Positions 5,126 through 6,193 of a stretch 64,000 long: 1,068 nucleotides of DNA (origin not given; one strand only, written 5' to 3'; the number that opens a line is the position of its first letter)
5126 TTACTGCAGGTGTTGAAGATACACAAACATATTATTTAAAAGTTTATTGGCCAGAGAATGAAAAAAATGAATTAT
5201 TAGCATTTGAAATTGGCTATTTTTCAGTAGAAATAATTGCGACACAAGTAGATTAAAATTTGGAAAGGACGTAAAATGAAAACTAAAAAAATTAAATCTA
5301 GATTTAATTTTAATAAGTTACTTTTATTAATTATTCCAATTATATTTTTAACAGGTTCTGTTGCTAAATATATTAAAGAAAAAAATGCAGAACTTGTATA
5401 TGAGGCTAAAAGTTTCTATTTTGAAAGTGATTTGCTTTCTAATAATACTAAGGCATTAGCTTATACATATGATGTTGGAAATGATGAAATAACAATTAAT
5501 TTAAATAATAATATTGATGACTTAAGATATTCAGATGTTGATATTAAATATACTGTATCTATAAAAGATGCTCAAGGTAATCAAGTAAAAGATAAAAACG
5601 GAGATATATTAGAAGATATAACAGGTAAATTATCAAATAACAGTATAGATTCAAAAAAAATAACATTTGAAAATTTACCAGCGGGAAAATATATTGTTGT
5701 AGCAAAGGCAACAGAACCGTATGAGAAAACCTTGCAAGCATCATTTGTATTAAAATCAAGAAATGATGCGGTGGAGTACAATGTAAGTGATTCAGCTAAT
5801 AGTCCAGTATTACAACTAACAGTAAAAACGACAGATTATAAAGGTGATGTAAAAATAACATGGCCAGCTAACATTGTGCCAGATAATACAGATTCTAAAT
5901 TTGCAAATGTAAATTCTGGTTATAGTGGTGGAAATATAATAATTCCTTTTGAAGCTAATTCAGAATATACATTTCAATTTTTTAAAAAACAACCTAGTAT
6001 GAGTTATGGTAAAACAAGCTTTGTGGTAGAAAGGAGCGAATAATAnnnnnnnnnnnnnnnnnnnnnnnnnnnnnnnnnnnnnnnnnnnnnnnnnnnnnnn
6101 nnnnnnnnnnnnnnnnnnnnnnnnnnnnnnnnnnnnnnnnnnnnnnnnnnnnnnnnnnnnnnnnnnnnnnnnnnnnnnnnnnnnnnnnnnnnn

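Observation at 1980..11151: Expanded SipW locus: two SipW signal peptidases, three or more SipW-cognate cargo proteins and a 1701-aa giant secreted protein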

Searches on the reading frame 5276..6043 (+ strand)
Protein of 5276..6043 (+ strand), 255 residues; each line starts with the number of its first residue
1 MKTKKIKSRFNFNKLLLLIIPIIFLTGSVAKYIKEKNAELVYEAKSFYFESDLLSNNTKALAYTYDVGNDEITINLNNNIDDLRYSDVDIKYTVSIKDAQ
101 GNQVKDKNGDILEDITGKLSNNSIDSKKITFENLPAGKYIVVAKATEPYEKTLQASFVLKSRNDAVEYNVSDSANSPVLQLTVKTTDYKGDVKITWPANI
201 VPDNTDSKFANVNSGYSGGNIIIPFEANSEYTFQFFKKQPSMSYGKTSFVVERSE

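Call 3: search_protein_families(library=ncbifam, proteins=[window:5276-6043:+], max_evalue=0.1)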
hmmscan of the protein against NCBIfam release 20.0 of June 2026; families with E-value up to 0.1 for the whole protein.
window:5276-6043:+ (255 aa): 1 family
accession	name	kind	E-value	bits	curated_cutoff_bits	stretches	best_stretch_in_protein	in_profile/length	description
NF005176.1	PRK06655.1-1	equivalog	0.012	15.6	230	1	91-172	98-175/197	flagellar hook assembly protein FlgD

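Call 4: search_protein_families(library=pfam, proteins=[window:5276-6043:+], max_evalue=0.1)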
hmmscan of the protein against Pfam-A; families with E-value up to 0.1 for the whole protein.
window:5276-6043:+ (255 aa): 5 families
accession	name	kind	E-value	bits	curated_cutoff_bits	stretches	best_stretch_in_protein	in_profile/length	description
PF13860.13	FlgD_ig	-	0.00017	21.9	27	0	155-197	14-55/79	FlgD Ig-like domain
PF07495.19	Y_Y_Y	-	0.00033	20.9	26.6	1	123-152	28-53/65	Y_Y_Y domain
PF23623.1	GBD_IRG7_N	-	0.022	15.4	27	1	103-150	41-85/95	IRG7 N-terminal galactose binding domain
PF23608.1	Ig_ILCR1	-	0.051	14.1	27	0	91-149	34-89/114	ILCR1 Ig-like domain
PF17802.7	SpaA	-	0.091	13.4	23.1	0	106-172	25-89/91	Prealbumin-like fold domain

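Call 8: find_related_loci(query=window:5276-6043:+, collection=genome_contigs, flank=10000)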
Query window:5276-6043:+ (255 aa) in genome_contigs; peptide patterns used: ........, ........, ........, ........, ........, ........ (x = any residue, [..] = any of these).
136 stretches matched a pattern; 1 encode a relative of the query (tblastn E <= 1e-3); 1 distinct loci.
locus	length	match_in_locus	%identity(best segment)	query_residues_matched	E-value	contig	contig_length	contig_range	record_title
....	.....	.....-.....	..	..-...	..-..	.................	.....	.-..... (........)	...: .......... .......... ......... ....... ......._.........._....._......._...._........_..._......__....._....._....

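Call 33: find_homologous_proteins(query=window:5276-6043:+, max_evalue=0.001)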
Query window:5276-6043:+ (255 aa): 34 proteins with E <= 0.001 among 616 candidates.
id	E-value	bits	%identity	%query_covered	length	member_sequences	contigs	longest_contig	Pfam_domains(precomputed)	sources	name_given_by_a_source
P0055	8.1e-159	544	100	100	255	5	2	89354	-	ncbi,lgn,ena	-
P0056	1.0e-149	514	95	100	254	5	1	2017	-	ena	-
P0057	5.0e-137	473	87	98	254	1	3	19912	-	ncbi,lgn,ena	-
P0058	1.8e-134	465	84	100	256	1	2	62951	-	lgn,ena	-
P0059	1.2e-127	442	79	100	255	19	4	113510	-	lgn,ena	-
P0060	4.5e-98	345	63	97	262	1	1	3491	-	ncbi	-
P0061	4.2e-93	329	60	98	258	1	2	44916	-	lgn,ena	-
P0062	1.4e-92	328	59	98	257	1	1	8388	-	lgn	-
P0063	1.3e-90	321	58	97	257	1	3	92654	-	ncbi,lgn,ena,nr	ncbi:MAG: hypothetical protein IKL55_01690 [Clostridia bacterium]|nr:hypothetical protein [Clostridi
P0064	2.7e-89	317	57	98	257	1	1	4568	-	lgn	-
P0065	1.4e-88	314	56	97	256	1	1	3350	-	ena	-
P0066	3.6e-88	313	58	98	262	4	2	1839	-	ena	-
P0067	4.7e-88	313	58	100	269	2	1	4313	-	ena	-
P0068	2.9e-87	310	56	97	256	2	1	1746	-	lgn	-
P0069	1.1e-86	308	57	98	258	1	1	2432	-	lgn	-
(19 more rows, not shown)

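Call 35: find_encoding_contigs(protein=P0055, flank=3000, max_places=2)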
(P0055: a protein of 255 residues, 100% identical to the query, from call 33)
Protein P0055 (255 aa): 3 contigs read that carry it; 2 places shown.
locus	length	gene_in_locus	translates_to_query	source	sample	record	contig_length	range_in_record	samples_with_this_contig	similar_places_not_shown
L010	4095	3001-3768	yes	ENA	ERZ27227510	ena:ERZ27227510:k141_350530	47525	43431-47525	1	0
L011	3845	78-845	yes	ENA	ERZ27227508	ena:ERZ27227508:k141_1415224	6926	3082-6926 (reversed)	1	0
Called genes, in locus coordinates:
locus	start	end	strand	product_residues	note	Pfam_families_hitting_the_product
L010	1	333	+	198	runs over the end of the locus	-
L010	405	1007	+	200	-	-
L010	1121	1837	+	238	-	-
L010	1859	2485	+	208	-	-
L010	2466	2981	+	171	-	-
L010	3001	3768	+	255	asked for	-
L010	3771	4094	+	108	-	?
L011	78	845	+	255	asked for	-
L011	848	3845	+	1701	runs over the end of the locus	-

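Call 43: predict_structure(alignment_id=A2)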
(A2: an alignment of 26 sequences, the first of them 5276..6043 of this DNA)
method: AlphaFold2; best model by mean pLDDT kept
length: 255 residues; sequences in the alignment: 26
mean_pLDDT: 86.1   pTM: 0.58
mean pLDDT of the five models: 86.1, 85.3, 84.9, 84.6, 82.1
residues with pLDDT >= 90: 157; 70-90: 62; 50-70: 27; < 50: 9
segments of 3 or more residues with pLDDT < 50: 1-7
pLDDT, mean of each block of 10 residues (from residue 1): 43 69 67 54 77 85 86 94 89 95 93 95 95 94 94 94 87 95 91 96 91 88 93 96 95 88
secondary structure, 60 per line:
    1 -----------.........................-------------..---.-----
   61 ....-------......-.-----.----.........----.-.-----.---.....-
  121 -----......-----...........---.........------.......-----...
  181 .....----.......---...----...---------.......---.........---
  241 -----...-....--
elements in order: H12-36 E61-64 E72-77 E90-98 E115-119 E126-131 E137-147 E151-159 E166-172 E178-185 E190-196 E200-202 E219-225 E229-237 E250-253
